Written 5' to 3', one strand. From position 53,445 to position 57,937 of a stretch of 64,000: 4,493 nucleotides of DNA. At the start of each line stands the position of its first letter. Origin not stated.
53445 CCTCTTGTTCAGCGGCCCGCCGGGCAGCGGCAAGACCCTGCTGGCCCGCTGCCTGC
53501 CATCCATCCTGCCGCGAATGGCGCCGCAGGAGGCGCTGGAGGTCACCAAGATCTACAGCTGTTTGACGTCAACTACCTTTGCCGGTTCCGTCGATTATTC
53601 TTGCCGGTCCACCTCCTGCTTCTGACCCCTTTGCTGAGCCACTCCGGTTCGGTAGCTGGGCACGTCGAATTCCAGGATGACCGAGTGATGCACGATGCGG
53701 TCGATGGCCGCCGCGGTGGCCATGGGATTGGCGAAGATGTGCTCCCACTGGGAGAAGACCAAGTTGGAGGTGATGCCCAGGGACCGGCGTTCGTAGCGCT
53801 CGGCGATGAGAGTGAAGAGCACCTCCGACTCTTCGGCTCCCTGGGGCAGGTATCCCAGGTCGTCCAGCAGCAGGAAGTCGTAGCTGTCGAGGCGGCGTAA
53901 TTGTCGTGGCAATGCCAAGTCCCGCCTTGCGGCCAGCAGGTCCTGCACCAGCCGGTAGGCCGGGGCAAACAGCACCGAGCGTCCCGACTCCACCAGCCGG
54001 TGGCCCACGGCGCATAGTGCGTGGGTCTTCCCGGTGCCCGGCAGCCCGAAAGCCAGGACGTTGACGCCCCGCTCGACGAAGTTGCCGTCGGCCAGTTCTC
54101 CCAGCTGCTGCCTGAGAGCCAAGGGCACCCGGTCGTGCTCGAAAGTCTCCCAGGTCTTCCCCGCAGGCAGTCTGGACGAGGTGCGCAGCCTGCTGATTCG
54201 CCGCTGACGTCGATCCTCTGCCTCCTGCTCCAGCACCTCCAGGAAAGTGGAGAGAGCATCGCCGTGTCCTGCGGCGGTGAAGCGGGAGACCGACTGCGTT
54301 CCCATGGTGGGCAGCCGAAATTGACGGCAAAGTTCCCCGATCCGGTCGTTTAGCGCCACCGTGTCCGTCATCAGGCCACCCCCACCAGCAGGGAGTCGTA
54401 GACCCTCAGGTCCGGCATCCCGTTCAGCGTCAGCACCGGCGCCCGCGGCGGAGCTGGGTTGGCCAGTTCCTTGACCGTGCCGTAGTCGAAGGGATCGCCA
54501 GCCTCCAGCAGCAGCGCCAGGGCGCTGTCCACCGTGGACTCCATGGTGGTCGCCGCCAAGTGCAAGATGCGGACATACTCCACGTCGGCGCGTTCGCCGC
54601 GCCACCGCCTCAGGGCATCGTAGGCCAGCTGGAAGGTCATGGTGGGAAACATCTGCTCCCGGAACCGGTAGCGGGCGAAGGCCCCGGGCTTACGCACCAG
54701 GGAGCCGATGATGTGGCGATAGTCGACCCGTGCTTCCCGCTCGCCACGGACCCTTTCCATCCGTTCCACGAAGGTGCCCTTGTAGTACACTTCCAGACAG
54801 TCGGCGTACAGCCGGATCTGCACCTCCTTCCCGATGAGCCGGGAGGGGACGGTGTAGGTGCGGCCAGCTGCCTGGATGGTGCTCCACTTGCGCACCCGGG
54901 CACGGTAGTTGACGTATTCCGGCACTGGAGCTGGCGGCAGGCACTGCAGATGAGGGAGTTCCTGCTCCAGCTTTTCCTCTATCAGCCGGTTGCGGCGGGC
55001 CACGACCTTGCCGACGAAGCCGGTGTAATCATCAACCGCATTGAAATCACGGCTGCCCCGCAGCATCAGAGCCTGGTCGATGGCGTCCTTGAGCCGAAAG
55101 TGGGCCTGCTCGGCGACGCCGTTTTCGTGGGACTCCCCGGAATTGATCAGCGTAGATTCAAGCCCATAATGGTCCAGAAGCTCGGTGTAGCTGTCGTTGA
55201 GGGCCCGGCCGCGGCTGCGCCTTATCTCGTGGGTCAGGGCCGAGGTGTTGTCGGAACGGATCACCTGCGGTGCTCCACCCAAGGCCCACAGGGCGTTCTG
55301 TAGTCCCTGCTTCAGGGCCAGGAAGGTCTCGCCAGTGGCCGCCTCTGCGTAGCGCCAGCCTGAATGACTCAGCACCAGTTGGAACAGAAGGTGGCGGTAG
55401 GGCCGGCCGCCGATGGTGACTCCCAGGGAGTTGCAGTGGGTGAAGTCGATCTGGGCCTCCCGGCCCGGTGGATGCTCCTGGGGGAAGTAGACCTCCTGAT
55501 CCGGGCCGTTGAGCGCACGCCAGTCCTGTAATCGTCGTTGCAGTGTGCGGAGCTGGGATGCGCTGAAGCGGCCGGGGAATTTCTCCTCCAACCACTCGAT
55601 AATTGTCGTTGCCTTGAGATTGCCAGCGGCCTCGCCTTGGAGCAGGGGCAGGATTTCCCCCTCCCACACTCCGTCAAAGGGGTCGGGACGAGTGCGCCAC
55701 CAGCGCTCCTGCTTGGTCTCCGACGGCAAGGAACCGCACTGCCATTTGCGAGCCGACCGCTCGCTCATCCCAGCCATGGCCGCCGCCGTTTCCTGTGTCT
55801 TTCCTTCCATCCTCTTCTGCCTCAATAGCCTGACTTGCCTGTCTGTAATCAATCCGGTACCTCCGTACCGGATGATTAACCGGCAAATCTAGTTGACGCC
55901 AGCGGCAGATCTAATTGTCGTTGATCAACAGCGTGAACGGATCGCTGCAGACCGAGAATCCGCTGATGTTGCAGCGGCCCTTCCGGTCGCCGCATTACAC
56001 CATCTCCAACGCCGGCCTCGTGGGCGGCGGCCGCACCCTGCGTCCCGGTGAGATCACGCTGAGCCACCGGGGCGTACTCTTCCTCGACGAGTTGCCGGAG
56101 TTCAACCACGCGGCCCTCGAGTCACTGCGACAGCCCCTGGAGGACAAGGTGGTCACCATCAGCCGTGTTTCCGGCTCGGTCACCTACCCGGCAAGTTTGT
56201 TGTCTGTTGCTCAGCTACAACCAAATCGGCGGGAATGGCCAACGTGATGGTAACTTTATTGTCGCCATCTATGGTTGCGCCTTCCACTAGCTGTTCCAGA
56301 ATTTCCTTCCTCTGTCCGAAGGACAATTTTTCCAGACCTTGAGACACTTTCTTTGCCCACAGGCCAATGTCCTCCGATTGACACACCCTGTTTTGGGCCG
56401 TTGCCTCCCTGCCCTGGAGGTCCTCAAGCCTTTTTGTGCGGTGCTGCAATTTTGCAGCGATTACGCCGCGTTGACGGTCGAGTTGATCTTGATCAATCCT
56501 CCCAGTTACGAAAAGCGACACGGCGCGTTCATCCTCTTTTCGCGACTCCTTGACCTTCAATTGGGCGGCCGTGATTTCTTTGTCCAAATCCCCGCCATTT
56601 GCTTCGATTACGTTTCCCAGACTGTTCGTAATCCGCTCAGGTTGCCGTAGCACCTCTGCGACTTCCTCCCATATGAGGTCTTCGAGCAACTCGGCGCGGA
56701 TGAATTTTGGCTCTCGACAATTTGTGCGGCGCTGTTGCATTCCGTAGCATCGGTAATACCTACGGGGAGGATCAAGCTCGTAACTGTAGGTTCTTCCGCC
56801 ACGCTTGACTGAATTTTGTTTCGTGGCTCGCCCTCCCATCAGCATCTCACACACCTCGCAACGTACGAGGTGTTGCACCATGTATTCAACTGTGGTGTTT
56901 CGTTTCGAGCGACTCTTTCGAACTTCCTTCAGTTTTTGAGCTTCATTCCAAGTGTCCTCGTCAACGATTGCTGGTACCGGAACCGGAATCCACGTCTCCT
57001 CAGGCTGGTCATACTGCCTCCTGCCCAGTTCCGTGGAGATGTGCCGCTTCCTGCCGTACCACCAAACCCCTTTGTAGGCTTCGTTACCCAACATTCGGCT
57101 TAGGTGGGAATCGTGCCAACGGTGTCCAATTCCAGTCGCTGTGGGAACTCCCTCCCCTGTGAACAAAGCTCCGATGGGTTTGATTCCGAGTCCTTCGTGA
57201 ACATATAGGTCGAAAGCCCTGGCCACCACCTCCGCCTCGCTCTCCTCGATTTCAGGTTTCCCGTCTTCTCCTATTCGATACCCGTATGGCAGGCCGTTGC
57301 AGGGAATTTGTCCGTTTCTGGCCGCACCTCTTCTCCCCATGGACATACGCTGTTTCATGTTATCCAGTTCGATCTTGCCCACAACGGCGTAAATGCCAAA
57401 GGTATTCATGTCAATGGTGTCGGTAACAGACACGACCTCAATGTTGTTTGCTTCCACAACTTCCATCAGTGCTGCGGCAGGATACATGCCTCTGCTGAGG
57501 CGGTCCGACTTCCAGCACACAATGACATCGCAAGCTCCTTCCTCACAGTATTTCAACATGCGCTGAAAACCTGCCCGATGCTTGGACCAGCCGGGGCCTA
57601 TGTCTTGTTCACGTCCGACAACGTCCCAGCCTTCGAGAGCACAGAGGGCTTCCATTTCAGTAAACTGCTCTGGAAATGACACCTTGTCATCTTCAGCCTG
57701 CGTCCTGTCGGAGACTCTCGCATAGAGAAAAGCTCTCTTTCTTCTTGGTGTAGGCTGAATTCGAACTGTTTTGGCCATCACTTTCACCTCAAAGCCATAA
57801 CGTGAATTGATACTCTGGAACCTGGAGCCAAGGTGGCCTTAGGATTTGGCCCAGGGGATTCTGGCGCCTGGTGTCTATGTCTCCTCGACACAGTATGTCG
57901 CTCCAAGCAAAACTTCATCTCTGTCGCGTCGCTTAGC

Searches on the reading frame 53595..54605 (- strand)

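Call 15: search_protein_families(library=pfam, proteins=[window:53595-54605:-], max_evalue=0.001)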
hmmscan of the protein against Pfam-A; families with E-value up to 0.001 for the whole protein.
window:53595-54605:- (336 aa): 2 families
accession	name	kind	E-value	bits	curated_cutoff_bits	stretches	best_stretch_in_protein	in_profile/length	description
PF01695.23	IstB_IS21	-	4.1e-47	161.1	24.1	1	93-320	3-232/238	IstB-like ATP binding protein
PF00308.24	Bac_DnaA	-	5.9e-06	27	23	1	183-272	37-128/162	Bacterial DnaA ATPAse domain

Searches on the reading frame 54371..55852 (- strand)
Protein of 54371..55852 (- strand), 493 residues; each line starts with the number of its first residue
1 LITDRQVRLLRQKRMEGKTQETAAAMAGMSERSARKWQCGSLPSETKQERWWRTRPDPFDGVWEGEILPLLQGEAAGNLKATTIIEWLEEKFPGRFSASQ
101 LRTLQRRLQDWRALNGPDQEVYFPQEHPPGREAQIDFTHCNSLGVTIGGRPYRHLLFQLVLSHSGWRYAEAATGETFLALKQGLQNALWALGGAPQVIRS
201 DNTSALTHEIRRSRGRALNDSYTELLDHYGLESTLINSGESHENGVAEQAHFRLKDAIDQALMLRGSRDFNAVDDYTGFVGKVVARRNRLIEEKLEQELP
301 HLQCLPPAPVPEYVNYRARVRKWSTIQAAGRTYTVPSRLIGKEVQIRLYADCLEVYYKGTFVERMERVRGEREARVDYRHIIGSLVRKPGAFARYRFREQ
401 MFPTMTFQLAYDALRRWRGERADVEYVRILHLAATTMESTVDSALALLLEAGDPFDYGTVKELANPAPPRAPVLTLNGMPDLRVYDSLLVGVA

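Call 15: search_protein_families(library=pfam, proteins=[window:54371-55852:-], max_evalue=0.001)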
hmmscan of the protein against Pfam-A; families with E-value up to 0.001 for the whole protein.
window:54371-55852:- (493 aa): 2 families
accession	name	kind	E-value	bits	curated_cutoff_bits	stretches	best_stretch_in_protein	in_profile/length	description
PF22483.2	Mu-transpos_C_2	-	2.6e-11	43.5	27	1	305-376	1-72/73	Mu transposase, C-terminal domain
PF00665.32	rve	-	6.5e-08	33.2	32.6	1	129-237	4-98/102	Integrase core domain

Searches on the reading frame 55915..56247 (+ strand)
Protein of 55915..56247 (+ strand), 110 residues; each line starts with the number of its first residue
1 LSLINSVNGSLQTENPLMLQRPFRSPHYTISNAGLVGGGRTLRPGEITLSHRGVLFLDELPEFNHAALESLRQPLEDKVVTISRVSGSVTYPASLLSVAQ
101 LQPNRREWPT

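Call 15: search_protein_families(library=pfam, proteins=[window:55915-56247:+], max_evalue=0.001)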
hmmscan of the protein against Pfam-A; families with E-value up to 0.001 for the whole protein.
window:55915-56247:+ (110 aa): 1 family
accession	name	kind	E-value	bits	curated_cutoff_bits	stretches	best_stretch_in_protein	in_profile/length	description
PF01078.27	Mg_chelatase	-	3.6e-37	128.2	20.3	1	3-104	59-159/207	Magnesium chelatase, subunit ChlI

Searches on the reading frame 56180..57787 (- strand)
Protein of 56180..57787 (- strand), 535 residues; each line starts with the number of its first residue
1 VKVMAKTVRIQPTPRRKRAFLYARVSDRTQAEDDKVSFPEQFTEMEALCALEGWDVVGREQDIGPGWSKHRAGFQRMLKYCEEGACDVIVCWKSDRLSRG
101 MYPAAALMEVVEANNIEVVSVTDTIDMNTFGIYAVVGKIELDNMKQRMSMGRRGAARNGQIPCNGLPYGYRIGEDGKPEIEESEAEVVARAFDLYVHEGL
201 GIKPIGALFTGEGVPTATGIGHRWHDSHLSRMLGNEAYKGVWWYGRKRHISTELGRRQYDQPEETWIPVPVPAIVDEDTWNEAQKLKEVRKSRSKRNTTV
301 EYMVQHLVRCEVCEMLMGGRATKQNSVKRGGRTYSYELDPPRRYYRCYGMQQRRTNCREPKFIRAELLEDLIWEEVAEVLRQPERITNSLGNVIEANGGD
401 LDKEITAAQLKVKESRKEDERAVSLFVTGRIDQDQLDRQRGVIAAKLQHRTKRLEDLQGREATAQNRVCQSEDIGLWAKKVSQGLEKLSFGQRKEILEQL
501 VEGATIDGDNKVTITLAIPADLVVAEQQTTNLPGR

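Call 15: search_protein_families(library=pfam, proteins=[window:56180-57787:-], max_evalue=0.001)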
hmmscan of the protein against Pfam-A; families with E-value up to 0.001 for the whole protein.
window:56180-57787:- (535 aa): 3 families
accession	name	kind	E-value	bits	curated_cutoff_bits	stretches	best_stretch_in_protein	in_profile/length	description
PF00239.26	Resolvase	-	3.8e-23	82.6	23.3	1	19-160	1-144/145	Resolvase, N terminal domain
PF07508.19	Recombinase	-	3.8e-17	62.8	21.1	1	183-288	2-100/102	Recombinase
PF13408.12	Zn_ribbon_recom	-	2.5e-08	34.6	25.3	1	306-376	4-57/58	Recombinase zinc beta ribbon domain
